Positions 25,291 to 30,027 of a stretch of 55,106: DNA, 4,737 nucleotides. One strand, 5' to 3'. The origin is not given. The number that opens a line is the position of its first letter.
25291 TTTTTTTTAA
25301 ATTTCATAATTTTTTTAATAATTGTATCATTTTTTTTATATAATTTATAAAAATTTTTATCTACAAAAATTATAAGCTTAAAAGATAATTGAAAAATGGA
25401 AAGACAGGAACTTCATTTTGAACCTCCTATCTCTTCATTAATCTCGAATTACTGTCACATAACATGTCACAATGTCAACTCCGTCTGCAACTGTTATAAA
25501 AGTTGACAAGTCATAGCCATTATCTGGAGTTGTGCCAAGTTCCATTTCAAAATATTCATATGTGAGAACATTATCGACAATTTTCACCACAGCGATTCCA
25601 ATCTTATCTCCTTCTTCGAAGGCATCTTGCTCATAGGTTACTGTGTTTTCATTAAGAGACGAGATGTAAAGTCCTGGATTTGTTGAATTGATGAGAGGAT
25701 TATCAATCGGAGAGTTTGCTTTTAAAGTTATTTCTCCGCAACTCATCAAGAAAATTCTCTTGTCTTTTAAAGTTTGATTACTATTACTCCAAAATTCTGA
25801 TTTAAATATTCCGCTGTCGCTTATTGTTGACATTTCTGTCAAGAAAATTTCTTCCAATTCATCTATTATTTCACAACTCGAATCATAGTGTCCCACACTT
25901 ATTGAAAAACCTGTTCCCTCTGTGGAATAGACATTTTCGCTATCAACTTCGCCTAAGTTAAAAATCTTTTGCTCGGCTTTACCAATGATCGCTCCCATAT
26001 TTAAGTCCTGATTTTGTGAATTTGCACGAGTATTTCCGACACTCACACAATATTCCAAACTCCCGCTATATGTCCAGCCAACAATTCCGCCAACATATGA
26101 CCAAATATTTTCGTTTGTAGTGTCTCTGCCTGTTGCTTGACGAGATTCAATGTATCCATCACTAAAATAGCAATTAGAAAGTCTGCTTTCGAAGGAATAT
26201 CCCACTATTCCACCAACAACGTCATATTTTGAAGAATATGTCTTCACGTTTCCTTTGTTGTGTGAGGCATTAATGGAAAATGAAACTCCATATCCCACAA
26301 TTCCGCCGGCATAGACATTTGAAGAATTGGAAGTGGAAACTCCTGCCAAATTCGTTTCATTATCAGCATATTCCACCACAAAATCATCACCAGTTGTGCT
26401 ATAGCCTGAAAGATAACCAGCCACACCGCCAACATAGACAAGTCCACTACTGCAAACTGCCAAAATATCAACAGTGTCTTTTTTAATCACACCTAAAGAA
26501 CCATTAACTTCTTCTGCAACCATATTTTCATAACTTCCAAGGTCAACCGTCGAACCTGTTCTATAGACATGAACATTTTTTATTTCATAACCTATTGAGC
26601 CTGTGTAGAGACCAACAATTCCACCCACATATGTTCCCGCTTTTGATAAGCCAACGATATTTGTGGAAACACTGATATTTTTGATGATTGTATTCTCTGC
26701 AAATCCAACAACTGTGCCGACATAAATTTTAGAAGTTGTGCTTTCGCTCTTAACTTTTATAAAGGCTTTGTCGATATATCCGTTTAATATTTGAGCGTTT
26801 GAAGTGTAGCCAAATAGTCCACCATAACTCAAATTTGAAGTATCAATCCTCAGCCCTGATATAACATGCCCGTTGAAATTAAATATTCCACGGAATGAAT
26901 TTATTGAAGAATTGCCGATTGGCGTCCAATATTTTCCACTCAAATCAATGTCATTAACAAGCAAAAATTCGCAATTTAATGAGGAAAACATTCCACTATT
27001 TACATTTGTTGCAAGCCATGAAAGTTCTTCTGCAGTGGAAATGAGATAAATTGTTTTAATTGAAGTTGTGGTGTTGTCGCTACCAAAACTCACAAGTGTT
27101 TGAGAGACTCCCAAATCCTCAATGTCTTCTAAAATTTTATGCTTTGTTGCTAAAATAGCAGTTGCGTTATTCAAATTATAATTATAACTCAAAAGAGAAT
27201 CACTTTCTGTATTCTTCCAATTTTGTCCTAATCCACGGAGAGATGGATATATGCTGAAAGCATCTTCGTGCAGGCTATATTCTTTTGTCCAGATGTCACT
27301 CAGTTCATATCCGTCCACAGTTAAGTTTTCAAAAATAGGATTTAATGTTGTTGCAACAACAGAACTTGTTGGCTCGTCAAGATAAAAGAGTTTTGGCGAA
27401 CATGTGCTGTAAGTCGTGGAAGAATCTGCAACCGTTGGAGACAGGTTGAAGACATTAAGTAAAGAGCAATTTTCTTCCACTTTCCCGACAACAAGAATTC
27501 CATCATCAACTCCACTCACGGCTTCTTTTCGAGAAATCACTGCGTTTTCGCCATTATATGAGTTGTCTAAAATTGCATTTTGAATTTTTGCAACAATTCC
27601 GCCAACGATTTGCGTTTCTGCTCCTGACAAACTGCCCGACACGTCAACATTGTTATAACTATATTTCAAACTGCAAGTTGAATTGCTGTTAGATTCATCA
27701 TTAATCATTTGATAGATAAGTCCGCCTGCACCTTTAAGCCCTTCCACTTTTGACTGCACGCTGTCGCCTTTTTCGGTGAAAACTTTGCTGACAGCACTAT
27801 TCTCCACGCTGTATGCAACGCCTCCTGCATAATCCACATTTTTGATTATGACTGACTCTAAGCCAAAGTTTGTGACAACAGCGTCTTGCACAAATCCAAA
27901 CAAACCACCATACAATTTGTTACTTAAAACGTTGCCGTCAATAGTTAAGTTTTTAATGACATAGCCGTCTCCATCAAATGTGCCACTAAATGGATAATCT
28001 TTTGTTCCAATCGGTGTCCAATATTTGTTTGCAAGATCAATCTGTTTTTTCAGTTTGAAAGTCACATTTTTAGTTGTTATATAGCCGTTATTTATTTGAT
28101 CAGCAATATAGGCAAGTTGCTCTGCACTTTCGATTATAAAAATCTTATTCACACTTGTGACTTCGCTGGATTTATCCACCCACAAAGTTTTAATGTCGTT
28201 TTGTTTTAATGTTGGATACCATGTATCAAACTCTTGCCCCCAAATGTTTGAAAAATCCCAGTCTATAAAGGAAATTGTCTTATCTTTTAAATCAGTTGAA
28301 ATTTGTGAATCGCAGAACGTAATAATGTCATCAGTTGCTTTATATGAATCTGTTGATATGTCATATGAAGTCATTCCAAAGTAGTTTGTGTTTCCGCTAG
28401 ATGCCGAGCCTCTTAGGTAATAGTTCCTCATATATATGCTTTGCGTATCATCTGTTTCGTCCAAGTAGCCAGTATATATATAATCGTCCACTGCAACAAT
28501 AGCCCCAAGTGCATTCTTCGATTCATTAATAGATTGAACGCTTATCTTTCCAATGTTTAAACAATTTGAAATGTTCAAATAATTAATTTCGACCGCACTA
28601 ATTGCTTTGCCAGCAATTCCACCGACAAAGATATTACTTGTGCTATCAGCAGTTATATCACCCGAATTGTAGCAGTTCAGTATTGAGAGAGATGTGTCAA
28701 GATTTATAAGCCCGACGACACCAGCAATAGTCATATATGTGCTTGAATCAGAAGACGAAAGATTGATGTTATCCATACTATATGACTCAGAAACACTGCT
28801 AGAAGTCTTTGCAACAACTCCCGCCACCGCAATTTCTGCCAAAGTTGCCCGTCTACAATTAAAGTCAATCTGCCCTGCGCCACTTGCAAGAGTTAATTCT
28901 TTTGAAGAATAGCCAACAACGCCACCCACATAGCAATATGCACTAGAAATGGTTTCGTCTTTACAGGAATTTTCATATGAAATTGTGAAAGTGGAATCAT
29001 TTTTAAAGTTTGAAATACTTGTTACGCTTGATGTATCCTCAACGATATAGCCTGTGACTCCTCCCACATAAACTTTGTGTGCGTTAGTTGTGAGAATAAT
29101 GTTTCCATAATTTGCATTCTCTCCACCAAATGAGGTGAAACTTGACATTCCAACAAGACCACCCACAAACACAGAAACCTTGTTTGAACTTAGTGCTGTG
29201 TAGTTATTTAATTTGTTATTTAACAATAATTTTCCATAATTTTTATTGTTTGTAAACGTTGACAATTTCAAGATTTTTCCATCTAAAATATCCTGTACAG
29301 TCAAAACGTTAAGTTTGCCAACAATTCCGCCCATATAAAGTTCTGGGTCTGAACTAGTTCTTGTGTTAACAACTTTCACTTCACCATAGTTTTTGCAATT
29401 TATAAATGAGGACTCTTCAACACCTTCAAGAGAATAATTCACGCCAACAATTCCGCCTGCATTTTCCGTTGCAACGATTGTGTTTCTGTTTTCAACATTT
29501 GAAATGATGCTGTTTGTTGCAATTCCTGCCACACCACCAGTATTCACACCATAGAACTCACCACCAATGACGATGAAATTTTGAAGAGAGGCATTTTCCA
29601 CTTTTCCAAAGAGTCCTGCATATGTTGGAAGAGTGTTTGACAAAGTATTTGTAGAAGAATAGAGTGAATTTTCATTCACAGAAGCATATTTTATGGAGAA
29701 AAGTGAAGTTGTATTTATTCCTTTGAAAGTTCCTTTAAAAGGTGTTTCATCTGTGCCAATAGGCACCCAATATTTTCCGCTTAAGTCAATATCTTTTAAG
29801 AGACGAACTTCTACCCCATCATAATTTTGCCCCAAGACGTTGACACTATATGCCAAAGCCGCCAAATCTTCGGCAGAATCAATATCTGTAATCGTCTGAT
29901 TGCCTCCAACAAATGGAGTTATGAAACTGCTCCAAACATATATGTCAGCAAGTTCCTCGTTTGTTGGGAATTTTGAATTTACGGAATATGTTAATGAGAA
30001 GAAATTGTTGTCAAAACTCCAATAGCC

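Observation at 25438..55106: Tandem giant ORFs (at least 4197 aa and about 5628 aa) encoding GLUG-repeat beta-helix surface proteins fill about 54% of the window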

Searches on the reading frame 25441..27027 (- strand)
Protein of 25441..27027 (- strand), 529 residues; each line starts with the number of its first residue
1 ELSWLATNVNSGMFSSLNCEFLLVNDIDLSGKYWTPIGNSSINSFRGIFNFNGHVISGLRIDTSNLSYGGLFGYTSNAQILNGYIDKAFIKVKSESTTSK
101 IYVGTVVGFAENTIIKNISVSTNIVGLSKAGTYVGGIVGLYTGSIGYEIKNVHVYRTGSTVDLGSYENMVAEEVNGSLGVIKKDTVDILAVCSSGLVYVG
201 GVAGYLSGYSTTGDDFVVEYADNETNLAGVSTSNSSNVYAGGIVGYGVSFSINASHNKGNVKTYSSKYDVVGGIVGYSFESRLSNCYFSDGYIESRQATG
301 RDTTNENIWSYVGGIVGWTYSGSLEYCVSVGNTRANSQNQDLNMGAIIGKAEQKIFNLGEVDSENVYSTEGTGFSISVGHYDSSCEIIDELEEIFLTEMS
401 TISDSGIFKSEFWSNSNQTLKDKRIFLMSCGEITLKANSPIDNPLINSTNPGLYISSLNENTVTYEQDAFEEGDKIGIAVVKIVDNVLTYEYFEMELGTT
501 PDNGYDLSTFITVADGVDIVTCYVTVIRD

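Call 77: search_protein_families(library=pfam, proteins=[window:25441-27027:-], max_evalue=1)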
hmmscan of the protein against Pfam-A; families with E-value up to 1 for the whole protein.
window:25441-27027:- (529 aa): 1 family
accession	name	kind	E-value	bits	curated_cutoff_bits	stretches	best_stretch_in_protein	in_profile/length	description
PF07581.17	Glug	-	7.3e-09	35.9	20.5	2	271-289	5-24/28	The GLUG motif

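Call 110: search_solved_structures(query=A8, max_evalue=10, show_alignments=1)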
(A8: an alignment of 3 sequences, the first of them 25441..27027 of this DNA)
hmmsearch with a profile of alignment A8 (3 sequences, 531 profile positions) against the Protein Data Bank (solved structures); distinct sequences matched with E-value up to 10: 5.
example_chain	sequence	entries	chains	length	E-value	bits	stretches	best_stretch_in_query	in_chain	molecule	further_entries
8h8i_A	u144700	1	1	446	1.2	10.9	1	4-84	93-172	AmAT7-3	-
8hbt_A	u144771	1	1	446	1.2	10.9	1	4-84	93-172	AmAT7-3-A310G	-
8fgw_D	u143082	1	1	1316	1.9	10.1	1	420-512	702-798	Tetratricopeptide repeat protein 21B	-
8t1i_H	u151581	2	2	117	2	10.1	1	331-384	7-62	Mediator of RNA polymerase II transcription subunit 11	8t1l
8bbe_D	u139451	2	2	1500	2.4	9.9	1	420-512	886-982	SNAP-tag,Tetratricopeptide repeat protein 21B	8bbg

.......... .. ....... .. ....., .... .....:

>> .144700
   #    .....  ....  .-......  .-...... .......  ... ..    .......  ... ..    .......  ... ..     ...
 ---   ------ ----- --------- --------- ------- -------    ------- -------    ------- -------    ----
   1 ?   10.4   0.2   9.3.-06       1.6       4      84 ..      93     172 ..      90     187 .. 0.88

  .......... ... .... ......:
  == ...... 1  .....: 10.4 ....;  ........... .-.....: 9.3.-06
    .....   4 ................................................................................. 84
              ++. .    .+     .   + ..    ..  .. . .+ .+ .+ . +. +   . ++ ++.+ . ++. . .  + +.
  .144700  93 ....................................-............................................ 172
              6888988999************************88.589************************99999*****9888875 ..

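Call 115: search_protein_families(library=ncbifam, proteins=[window:25441-27027:-], max_evalue=0.1)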
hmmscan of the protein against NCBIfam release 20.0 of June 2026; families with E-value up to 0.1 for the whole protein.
window:25441-27027:- (529 aa): 0 families

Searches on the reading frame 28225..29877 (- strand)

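Call 77: search_protein_families(library=pfam, proteins=[window:28225-29877:-], max_evalue=1)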
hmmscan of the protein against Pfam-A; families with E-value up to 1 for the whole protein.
window:28225-29877:- (551 aa): 1 family
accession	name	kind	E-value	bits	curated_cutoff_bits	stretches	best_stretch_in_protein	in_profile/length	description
PF20730.2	YetF_N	-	0.24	11.7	26.5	1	383-448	5-71/76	YetF N-terminal transmembrane domain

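Call 115: search_protein_families(library=ncbifam, proteins=[window:28225-29877:-], max_evalue=0.1)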
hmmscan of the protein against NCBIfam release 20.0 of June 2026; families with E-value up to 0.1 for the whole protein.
window:28225-29877:- (551 aa): 0 families
